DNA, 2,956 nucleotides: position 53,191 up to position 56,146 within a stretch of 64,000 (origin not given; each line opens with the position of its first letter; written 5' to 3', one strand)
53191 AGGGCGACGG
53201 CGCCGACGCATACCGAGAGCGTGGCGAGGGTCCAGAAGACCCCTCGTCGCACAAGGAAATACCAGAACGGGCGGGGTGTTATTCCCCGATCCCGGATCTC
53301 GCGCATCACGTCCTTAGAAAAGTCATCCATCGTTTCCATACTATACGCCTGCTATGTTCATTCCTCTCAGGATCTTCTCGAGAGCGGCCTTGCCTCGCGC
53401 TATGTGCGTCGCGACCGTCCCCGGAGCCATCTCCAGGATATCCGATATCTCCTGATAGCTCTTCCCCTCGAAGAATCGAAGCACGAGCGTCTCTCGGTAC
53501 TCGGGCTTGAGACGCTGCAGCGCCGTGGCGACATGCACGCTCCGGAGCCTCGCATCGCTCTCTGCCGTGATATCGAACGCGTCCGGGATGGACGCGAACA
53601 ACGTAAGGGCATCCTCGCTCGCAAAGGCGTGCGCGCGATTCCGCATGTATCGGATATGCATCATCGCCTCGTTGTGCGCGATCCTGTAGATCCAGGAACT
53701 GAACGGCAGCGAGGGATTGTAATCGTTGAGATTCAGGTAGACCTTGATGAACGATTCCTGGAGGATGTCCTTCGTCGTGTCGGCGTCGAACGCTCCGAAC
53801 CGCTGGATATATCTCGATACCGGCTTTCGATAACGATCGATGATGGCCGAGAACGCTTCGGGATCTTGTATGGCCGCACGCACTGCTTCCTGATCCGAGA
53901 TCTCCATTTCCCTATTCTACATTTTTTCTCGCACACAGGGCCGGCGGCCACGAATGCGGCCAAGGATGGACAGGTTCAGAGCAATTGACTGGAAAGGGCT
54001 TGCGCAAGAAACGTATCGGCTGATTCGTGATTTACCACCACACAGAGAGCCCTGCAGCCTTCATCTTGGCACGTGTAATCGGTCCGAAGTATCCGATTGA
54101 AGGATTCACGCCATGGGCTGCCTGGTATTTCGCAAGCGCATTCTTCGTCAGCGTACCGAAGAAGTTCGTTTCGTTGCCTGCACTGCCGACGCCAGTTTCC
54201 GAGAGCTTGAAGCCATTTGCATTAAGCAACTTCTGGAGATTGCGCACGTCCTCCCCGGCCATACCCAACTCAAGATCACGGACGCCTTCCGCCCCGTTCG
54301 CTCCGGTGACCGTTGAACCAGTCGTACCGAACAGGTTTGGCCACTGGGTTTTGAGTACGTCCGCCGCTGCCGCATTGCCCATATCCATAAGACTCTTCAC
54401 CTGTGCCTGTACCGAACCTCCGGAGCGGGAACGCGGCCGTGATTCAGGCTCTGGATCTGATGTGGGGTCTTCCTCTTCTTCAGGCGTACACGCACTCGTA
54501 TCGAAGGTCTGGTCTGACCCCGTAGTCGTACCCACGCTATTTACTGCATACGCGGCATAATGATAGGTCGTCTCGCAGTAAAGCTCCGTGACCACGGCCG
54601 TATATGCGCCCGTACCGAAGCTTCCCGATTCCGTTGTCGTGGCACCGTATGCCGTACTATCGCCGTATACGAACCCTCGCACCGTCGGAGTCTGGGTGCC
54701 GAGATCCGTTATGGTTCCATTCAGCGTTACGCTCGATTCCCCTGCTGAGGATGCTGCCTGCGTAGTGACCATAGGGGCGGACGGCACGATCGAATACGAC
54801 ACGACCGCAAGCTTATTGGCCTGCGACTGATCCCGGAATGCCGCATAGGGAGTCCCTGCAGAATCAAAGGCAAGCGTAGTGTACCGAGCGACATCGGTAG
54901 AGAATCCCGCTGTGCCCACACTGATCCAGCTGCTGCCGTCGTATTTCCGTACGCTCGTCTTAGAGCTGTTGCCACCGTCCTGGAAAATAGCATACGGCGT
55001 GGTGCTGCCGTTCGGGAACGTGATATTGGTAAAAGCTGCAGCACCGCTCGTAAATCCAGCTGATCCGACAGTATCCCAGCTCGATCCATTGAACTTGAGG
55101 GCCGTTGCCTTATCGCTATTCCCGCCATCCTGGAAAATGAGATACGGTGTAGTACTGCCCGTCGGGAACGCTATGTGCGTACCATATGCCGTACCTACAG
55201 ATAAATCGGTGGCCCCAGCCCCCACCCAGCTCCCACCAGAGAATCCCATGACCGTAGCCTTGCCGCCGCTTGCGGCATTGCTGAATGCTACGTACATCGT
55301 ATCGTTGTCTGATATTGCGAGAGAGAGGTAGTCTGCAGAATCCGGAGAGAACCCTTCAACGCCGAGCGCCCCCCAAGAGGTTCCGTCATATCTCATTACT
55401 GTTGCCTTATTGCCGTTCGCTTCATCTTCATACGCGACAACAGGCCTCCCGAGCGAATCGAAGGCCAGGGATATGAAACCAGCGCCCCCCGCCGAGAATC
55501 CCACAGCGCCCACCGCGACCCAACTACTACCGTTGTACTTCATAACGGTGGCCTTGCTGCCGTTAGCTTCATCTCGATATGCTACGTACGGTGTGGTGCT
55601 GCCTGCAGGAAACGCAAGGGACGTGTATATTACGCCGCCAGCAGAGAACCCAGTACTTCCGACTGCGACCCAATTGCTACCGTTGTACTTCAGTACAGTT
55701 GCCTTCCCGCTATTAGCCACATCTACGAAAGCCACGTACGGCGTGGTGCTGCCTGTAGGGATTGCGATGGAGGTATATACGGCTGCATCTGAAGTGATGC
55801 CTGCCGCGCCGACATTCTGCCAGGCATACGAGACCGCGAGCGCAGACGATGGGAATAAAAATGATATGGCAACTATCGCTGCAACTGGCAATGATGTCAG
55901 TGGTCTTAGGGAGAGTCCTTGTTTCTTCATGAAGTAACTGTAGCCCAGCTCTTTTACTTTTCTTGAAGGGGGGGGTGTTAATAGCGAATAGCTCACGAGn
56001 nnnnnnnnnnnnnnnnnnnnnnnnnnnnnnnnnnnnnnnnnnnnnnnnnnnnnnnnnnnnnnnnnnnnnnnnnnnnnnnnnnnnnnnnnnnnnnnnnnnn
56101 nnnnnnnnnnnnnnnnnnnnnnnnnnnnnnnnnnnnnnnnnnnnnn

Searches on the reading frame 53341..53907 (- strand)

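Call 49: search_protein_families(library=pfam, proteins=[window:53341-53907:-], max_evalue=0.001)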
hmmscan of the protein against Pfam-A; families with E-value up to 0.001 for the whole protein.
window:53341-53907:- (188 aa): 4 families
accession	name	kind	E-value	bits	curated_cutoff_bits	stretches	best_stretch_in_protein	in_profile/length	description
PF08281.18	Sigma70_r4_2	-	6.2e-16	58.2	25.7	1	127-176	5-54/54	Sigma-70, region 4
PF04542.20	Sigma70_r2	-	6e-11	42.4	24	1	23-87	2-67/71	Sigma-70 region 2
PF04545.22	Sigma70_r4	-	3.8e-07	30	24.1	1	129-172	1-44/50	Sigma-70, region 4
PF00196.25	GerE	-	0.00015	21.8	23.5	1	138-171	6-40/57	Bacterial regulatory proteins, luxR family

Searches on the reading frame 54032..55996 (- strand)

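Call 49: search_protein_families(library=pfam, proteins=[window:54032-55996:-], max_evalue=0.001)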
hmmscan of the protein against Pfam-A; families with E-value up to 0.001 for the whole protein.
window:54032-55996:- (654 aa): 4 families
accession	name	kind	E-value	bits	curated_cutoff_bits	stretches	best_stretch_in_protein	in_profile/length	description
PF01471.23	PG_binding_1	-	2.3e-09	37.7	23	1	581-645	2-57/57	Putative peptidoglycan binding domain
PF12768.13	Rax2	-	1e-07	32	28.8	0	298-375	103-178/254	Rax2 C-terminal beta propeller domain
PF25275.1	Golvesin_C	-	6e-05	23.6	31.6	0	330-376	68-114/132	Golvesin C-terminal domain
PF19565.4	DUF6087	-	0.00021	21.9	27.1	0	199-213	45-59/99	Family of unknown function (DUF6087)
